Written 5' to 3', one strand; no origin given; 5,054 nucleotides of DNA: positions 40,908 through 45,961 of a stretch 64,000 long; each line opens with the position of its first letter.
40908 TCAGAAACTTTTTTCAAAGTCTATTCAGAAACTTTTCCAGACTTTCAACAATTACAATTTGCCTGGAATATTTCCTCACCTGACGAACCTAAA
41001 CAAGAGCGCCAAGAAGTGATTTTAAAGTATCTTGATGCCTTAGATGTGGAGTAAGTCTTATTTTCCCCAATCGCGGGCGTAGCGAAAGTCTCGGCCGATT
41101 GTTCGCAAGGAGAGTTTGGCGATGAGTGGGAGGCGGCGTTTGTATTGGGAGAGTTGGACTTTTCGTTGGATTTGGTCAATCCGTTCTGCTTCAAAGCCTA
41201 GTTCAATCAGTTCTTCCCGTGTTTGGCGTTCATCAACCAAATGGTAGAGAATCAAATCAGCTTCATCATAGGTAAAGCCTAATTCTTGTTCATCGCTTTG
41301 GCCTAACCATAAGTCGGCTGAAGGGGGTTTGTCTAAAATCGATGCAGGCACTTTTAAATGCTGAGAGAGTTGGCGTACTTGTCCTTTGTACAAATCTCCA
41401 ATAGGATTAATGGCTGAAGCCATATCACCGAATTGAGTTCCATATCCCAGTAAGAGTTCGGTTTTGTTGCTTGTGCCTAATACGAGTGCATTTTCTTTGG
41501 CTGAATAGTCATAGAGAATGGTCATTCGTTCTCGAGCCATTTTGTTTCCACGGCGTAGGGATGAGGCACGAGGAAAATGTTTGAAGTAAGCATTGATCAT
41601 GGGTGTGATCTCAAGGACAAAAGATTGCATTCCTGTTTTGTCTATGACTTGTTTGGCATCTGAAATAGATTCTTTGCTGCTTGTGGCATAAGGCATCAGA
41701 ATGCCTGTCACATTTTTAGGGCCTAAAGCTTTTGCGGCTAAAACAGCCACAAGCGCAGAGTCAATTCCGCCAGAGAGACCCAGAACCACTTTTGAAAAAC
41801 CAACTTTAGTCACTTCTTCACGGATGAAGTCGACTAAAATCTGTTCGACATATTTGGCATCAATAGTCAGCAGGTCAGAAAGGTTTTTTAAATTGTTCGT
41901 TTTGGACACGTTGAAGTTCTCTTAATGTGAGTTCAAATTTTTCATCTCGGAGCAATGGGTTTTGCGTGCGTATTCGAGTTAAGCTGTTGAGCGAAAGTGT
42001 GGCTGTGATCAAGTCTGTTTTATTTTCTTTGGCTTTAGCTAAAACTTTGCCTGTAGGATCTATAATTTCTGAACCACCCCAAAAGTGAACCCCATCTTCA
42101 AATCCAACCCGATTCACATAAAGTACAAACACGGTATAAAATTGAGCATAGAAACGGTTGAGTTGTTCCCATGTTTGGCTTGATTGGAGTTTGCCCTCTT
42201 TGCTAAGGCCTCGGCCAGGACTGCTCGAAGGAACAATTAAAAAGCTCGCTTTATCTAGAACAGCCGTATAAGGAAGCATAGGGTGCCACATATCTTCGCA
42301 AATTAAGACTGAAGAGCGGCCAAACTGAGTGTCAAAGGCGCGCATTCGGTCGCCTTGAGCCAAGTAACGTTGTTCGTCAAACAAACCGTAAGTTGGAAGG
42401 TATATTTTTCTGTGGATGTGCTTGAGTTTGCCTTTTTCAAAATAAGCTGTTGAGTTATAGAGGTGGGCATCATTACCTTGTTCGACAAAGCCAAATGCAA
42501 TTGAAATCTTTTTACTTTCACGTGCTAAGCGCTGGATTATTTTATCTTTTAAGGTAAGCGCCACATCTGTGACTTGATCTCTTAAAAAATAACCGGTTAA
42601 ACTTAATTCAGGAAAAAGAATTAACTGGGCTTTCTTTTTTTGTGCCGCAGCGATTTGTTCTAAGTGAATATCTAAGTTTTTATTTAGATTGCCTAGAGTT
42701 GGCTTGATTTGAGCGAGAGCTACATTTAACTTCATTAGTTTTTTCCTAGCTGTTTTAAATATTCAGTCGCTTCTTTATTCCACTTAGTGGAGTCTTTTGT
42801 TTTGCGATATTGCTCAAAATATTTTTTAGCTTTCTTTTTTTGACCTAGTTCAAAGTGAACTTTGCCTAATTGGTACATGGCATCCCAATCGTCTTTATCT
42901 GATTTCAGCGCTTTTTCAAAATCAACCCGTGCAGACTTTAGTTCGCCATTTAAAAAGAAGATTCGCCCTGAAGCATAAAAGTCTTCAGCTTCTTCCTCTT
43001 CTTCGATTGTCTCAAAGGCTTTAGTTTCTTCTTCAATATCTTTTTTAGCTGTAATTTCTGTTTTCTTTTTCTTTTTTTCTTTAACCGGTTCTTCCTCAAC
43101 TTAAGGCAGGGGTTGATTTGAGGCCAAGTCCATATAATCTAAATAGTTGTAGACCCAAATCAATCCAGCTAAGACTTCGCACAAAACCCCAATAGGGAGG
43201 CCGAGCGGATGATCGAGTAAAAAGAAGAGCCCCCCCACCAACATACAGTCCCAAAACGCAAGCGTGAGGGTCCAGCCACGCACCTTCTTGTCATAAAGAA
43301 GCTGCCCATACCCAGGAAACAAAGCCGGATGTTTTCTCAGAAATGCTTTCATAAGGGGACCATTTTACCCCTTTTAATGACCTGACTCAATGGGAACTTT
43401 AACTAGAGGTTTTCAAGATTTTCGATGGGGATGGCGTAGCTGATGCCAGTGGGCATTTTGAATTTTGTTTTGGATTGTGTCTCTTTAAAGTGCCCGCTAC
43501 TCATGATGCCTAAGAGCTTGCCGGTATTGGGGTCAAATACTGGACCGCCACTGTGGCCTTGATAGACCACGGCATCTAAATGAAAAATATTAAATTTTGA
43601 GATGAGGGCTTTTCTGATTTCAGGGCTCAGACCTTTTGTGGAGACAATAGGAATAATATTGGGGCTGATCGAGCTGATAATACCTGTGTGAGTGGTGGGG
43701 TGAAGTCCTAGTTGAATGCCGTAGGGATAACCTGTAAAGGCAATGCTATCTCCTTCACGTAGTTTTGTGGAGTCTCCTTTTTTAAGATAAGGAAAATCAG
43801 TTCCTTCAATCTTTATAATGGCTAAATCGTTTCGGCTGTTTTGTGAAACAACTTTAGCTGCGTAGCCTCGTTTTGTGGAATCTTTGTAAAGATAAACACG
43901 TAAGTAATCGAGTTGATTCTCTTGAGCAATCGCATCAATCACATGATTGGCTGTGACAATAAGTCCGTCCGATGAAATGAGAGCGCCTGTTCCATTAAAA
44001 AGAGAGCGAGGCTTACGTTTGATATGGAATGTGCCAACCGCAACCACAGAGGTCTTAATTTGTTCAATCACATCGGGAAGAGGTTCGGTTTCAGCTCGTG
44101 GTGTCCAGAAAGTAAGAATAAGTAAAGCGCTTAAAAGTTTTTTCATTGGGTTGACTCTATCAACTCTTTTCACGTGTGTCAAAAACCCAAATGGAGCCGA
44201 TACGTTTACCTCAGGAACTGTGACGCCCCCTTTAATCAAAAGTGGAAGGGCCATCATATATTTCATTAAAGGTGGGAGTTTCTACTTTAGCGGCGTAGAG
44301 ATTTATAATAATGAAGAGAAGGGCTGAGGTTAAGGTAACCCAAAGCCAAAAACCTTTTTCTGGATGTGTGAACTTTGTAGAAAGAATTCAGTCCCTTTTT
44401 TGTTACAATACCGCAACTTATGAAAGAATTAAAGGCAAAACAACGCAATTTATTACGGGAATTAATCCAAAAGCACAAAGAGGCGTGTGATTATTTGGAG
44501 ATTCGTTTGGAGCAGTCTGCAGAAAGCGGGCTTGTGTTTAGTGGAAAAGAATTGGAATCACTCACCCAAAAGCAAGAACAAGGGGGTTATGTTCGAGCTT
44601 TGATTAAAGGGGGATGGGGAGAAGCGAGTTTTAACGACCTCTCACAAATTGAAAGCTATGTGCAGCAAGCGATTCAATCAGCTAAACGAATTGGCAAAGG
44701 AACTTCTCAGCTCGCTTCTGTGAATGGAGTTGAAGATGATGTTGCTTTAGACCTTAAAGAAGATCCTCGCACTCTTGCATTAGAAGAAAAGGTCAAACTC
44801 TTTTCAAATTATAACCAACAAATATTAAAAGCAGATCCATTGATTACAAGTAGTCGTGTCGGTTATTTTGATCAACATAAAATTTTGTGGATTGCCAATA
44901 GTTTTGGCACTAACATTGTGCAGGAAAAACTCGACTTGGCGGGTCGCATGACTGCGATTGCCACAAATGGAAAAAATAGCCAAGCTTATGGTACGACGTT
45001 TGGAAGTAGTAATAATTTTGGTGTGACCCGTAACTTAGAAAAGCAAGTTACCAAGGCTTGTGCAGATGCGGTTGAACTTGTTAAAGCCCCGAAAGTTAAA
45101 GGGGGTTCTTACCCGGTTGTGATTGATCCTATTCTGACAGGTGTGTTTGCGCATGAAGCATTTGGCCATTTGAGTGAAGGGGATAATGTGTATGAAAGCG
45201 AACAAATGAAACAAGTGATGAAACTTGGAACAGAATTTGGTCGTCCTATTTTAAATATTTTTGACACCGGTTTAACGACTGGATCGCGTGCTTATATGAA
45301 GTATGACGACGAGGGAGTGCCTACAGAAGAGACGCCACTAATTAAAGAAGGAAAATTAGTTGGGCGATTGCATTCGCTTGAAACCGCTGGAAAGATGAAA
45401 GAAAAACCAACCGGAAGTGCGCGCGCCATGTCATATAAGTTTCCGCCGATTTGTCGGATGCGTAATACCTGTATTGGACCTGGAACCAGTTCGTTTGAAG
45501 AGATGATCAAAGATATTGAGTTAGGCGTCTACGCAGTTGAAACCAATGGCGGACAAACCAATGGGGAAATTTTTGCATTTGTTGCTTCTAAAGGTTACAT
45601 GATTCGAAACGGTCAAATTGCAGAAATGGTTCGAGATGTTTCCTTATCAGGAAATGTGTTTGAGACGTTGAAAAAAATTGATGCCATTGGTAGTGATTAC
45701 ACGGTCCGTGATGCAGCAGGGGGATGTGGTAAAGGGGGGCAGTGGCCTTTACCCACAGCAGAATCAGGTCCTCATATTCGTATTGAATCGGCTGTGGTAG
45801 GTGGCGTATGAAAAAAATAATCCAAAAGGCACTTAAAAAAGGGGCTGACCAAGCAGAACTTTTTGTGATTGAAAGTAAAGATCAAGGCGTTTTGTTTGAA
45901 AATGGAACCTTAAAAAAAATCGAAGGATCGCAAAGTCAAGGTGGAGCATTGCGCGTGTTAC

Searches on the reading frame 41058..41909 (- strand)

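Call 69: search_protein_families(library=pfam, proteins=[window:41058-41909:-], max_evalue=0.00001)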
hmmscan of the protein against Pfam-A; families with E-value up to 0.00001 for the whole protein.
window:41058-41909:- (283 aa): 2 families
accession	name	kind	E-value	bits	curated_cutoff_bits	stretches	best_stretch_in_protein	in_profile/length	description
PF02540.23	NAD_synthase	-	2.3e-85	286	21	1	24-261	4-242/242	NAD synthase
PF03054.22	tRNA_Me_trans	-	2.9e-06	27.5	20.6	0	40-80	2-40/202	tRNA methyl transferase HUP domain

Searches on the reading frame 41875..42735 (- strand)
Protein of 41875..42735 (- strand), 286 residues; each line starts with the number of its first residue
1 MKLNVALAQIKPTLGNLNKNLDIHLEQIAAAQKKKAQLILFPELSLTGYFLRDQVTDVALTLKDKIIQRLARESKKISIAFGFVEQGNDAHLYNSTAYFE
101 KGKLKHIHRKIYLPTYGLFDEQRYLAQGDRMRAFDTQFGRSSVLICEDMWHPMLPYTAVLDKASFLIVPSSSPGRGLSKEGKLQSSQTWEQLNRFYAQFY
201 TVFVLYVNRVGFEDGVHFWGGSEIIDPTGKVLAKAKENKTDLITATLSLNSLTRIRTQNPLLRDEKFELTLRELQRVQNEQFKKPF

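Call 69: search_protein_families(library=pfam, proteins=[window:41875-42735:-], max_evalue=0.00001)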
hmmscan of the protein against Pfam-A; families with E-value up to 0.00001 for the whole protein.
window:41875-42735:- (286 aa): 1 family
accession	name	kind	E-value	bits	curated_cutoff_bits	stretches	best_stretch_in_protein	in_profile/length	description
PF00795.27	CN_hydrolase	-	2.7e-47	161.7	23.2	1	5-256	2-255/256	Carbon-nitrogen hydrolase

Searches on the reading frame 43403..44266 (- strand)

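Call 69: search_protein_families(library=pfam, proteins=[window:43403-44266:-], max_evalue=0.00001)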
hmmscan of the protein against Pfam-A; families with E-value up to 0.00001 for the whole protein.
window:43403-44266:- (287 aa): 2 families
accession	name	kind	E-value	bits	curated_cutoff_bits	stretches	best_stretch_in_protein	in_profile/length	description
PF13365.12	Trypsin_2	-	2.6e-24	87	27.6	1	92-254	1-144/144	Trypsin-like peptidase domain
PF00089.32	Trypsin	-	1e-10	42.3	20.6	1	92-267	27-206/220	Trypsin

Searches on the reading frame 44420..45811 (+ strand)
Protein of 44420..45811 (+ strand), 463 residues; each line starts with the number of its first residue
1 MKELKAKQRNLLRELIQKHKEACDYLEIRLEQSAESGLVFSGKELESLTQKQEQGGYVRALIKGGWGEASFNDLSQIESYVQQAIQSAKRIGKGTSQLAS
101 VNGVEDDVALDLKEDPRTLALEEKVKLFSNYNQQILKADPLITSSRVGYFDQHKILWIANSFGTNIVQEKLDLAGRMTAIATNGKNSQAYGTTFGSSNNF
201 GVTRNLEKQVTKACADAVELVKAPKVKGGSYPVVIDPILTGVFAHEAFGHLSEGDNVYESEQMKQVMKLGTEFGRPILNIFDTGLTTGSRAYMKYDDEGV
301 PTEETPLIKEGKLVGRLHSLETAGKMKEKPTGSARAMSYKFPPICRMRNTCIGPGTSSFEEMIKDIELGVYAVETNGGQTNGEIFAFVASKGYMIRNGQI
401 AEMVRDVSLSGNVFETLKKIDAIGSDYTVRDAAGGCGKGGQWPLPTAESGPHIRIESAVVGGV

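Call 34: search_protein_families(library=ncbifam, proteins=[window:44420-45811:+], max_evalue=0.00001)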
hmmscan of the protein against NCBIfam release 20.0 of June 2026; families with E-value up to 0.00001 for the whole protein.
window:44420-45811:+ (463 aa): 3 families
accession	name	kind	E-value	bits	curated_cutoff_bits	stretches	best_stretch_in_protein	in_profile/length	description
NF040952.1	Arch_mtprotase_TldD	equivalog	3.9e-72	243.4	635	1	18-461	6-443/443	zinc metalloprotease TldD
NF008006.0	PRK10735.1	equivalog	9.8e-41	139.7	513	1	7-462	17-479/481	metalloprotease TldD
NF008268.0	PRK11040.1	equivalog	8.2e-18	64.3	438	1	67-431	73-429/446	metalloprotease PmbA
